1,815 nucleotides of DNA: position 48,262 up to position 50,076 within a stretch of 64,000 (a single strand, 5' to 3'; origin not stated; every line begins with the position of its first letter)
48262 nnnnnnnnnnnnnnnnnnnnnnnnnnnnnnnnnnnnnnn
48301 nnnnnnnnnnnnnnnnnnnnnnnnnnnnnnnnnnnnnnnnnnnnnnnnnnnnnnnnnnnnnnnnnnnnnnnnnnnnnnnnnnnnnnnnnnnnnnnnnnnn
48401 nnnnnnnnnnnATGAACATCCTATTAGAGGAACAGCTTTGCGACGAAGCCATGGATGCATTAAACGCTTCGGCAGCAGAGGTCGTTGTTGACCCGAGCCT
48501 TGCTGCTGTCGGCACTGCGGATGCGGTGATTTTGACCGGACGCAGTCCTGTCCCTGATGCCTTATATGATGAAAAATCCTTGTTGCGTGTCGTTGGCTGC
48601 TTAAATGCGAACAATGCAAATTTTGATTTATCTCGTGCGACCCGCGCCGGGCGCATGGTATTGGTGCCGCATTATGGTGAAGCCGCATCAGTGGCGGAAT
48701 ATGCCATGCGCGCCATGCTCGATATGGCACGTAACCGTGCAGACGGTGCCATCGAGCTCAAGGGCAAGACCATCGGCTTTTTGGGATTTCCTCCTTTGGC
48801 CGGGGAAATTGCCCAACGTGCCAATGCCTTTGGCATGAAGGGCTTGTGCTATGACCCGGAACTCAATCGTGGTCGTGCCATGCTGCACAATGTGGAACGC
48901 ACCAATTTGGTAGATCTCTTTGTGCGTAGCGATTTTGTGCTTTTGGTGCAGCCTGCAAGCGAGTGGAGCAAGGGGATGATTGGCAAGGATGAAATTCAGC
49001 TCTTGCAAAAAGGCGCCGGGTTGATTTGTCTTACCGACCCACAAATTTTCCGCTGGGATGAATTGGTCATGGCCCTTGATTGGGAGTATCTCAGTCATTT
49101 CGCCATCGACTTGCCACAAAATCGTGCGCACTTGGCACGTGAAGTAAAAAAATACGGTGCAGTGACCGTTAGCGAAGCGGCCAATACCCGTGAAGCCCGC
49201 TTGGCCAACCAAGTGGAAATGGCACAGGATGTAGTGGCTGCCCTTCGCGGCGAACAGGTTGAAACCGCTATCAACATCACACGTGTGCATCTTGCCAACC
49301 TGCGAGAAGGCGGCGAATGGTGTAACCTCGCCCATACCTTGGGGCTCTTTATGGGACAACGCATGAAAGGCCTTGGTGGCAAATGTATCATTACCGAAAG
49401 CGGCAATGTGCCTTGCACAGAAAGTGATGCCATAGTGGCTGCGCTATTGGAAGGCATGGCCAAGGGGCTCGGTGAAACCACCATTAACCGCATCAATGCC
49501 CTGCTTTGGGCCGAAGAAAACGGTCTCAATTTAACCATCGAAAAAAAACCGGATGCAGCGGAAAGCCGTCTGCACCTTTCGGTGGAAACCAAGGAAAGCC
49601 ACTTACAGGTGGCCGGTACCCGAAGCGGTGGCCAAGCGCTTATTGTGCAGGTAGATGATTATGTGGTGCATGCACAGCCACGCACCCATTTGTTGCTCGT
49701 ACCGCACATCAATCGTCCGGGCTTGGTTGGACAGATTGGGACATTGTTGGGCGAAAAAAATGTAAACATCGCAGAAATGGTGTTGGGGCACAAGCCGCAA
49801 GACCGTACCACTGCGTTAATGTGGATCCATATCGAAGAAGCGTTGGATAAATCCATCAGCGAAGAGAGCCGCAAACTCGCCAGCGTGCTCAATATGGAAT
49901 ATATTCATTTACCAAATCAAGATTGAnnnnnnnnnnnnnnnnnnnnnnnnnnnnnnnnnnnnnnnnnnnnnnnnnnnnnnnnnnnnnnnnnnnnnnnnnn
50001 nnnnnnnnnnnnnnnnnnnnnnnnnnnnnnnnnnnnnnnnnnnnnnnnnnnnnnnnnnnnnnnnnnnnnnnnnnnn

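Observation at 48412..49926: PGDH-like first gene of the operon has lost the GxGxxG motif and apparently the catalytic Arg/His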

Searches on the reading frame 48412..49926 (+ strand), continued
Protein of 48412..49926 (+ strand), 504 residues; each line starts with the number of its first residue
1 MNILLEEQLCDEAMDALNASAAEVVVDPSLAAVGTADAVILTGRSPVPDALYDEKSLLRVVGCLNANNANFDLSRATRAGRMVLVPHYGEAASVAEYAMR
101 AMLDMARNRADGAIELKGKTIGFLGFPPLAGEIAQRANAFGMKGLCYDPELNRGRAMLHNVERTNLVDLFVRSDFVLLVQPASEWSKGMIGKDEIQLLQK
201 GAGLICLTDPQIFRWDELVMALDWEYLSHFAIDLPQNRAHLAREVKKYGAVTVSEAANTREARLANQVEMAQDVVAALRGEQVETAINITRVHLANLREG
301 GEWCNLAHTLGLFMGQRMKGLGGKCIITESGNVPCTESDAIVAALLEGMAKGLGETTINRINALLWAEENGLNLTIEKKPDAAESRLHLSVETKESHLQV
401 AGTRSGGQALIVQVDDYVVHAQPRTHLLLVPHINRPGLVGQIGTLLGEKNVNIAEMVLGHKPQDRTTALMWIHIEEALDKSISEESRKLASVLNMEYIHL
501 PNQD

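Call 53: list_cluster_members(proteins=[P0221, P0285, P0292, P0294, P0212, P0215, P0218, P0001, P0009, P0013])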
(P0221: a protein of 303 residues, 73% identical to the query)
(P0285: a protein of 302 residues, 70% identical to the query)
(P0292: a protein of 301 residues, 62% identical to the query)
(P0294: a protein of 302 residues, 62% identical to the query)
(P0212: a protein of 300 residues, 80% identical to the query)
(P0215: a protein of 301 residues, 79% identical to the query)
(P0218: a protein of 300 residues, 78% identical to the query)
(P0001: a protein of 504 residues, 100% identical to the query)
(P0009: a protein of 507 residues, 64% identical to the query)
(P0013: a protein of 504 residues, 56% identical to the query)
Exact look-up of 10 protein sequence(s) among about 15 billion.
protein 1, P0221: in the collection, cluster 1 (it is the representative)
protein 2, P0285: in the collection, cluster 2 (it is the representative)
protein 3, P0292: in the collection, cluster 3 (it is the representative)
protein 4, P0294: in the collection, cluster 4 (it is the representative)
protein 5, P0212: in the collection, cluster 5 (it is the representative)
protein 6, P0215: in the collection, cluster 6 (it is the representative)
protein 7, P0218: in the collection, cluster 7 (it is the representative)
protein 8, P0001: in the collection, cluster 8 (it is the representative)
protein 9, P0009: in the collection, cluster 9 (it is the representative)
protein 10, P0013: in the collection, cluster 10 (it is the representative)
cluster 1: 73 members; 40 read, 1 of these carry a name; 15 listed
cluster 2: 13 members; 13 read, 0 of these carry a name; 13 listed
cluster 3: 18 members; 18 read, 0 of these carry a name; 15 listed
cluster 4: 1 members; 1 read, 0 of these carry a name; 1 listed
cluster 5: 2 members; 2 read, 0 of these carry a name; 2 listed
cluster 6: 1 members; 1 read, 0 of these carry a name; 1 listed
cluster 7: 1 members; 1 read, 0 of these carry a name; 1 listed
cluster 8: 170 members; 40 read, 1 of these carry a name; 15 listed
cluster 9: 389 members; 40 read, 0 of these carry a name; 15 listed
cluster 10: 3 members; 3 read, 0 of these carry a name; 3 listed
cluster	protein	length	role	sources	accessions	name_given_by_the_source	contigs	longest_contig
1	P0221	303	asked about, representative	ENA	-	-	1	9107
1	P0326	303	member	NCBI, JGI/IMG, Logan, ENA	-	D-isomer specific 2-hydroxyacid dehydrogenase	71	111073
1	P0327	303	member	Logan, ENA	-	-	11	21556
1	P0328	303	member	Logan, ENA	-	-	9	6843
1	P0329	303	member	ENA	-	-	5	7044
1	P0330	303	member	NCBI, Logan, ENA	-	-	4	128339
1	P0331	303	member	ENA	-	-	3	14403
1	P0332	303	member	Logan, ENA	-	-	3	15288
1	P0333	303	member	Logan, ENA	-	-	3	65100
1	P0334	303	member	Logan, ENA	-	-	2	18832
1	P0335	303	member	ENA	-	-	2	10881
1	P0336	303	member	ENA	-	-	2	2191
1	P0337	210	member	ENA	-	-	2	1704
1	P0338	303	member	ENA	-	-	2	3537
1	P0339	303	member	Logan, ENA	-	-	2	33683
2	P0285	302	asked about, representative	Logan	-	-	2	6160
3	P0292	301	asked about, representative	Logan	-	-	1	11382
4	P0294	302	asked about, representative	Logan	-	-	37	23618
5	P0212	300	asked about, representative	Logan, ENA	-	-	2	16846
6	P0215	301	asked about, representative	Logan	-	-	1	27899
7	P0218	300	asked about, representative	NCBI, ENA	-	-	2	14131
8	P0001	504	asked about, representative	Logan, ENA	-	-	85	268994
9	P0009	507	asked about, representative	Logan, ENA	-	-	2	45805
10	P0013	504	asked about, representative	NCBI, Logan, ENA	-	-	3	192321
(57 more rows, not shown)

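Call 54: find_encoding_contigs(protein=P0326, flank=10000, max_places=10)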
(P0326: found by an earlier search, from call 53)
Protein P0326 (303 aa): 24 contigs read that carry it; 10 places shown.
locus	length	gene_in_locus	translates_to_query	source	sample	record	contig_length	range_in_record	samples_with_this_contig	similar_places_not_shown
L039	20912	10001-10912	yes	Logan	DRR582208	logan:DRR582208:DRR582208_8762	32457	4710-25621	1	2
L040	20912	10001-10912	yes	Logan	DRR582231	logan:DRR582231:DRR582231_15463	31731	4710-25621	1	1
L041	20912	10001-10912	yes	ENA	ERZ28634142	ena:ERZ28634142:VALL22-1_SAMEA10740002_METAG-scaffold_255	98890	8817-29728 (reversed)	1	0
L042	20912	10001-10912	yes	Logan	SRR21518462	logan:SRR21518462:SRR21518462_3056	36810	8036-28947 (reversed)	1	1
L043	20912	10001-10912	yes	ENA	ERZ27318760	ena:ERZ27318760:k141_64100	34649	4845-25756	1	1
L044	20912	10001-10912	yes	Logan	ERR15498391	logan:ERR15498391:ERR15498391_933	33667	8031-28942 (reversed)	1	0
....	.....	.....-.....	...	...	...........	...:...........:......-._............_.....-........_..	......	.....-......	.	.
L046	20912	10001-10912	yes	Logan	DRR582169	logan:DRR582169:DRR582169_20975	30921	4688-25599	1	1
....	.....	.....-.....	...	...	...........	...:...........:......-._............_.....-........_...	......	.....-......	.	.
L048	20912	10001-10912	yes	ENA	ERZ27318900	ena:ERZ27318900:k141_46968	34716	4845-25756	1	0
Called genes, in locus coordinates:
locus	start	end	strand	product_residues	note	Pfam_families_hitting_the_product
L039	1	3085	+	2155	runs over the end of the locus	PF00082:Peptidase_S8, PF02225:PA, PF06280:fn3_5, PF07554:FIVAR (faint), PF00395:SLH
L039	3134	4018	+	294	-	PF07833:Cu_amine_oxidN1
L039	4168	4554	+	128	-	PF06397:Desulfoferrod_N (weak), PF01880:Desulfoferrodox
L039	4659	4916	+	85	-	PF01197:Ribosomal_L31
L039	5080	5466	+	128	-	PF00392:GntR, PF02082:Rrf2 (faint)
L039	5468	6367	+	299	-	PF00005:ABC_tran, PF13304:AAA_21 (faint)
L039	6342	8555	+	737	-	-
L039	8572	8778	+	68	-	PF27112:YrzR_Zn_ribbon (weak)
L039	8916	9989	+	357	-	PF00266:Aminotran_5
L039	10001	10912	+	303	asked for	PF00389:2-Hacid_dh, PF02826:2-Hacid_dh_C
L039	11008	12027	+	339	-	PF06161:DUF975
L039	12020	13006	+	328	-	PF25145:NfeD1b_N, PF01343:Peptidase_S49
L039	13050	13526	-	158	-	PF01741:MscL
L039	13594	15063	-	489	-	PF16980:CitMHS_2, PF03600:CitMHS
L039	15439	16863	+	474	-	PF13520:AA_permease_2, PF00324:AA_permease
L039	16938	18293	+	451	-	PF00202:Aminotran_3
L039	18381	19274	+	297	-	PF00126:HTH_1, PF03466:LysR_substrate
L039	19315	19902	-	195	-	PF02223:Thymidylate_kin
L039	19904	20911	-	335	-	PF00579:tRNA-synt_1b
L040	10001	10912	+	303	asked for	PF00389:2-Hacid_dh, PF02826:2-Hacid_dh_C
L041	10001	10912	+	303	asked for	PF00389:2-Hacid_dh, PF02826:2-Hacid_dh_C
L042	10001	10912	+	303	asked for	PF00389:2-Hacid_dh, PF02826:2-Hacid_dh_C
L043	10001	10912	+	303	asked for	PF00389:2-Hacid_dh, PF02826:2-Hacid_dh_C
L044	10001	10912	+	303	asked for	PF00389:2-Hacid_dh, PF02826:2-Hacid_dh_C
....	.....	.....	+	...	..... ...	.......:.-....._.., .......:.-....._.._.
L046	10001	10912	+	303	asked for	PF00389:2-Hacid_dh, PF02826:2-Hacid_dh_C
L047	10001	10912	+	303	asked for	PF00389:2-Hacid_dh, PF02826:2-Hacid_dh_C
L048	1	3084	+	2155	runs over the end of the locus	PF00082:Peptidase_S8, PF02225:PA, PF06280:fn3_5, PF07554:FIVAR (faint), PF00395:SLH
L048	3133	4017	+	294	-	PF07833:Cu_amine_oxidN1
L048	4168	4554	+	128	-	PF06397:Desulfoferrod_N (weak), PF01880:Desulfoferrodox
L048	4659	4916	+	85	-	PF01197:Ribosomal_L31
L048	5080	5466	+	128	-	PF00392:GntR, PF02082:Rrf2 (weak)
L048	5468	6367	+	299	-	PF00005:ABC_tran, PF13304:AAA_21 (faint)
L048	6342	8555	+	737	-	-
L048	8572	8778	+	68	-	PF27112:YrzR_Zn_ribbon (weak)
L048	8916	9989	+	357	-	PF00266:Aminotran_5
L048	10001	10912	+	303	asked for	PF00389:2-Hacid_dh, PF02826:2-Hacid_dh_C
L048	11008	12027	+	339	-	PF06161:DUF975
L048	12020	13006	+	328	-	PF25145:NfeD1b_N, PF01343:Peptidase_S49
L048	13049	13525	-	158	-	PF01741:MscL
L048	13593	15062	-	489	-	PF16980:CitMHS_2, PF03600:CitMHS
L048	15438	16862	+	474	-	PF13520:AA_permease_2, PF00324:AA_permease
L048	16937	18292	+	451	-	PF00202:Aminotran_3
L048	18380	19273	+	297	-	PF00126:HTH_1, PF03466:LysR_substrate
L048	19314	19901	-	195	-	PF02223:Thymidylate_kin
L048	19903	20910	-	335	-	PF00579:tRNA-synt_1b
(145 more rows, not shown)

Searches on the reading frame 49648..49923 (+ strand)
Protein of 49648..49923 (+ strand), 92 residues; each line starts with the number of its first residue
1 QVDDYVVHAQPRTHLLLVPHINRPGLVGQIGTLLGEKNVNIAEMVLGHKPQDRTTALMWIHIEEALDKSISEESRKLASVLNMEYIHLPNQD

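Call 56: search_solved_structures(query=window:49648-49923:+, max_evalue=10, show_alignments=5)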
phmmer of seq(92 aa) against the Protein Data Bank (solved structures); distinct sequences matched with E-value up to 10: 10.
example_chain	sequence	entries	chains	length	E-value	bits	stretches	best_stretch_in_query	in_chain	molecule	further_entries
3ddn_A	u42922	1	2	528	0.0038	20.9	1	16-50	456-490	D-3-phosphoglycerate dehydrogenase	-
1ygy_A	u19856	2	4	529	0.0038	20.9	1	16-50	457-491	D-3-phosphoglycerate dehydrogenase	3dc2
2fgc_A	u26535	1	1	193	0.25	15.1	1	10-83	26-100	acetolactate synthase, small subunit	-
7jrb_A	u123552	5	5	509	0.34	14.7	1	6-47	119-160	Phospholipase D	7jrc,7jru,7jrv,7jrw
7js7_A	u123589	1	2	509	0.34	14.7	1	6-47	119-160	Phospholipase D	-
2ze4_A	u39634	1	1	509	0.35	14.6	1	6-47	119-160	Phospholipase D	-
7js5_A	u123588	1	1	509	0.53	14.1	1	6-46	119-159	Phospholipase D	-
2ze9_A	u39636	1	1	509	0.55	14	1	6-46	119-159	Phospholipase D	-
3l76_A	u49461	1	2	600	0.89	13.3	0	18-45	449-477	Aspartokinase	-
9vp8_A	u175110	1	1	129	1.7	12.4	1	12-48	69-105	YdjB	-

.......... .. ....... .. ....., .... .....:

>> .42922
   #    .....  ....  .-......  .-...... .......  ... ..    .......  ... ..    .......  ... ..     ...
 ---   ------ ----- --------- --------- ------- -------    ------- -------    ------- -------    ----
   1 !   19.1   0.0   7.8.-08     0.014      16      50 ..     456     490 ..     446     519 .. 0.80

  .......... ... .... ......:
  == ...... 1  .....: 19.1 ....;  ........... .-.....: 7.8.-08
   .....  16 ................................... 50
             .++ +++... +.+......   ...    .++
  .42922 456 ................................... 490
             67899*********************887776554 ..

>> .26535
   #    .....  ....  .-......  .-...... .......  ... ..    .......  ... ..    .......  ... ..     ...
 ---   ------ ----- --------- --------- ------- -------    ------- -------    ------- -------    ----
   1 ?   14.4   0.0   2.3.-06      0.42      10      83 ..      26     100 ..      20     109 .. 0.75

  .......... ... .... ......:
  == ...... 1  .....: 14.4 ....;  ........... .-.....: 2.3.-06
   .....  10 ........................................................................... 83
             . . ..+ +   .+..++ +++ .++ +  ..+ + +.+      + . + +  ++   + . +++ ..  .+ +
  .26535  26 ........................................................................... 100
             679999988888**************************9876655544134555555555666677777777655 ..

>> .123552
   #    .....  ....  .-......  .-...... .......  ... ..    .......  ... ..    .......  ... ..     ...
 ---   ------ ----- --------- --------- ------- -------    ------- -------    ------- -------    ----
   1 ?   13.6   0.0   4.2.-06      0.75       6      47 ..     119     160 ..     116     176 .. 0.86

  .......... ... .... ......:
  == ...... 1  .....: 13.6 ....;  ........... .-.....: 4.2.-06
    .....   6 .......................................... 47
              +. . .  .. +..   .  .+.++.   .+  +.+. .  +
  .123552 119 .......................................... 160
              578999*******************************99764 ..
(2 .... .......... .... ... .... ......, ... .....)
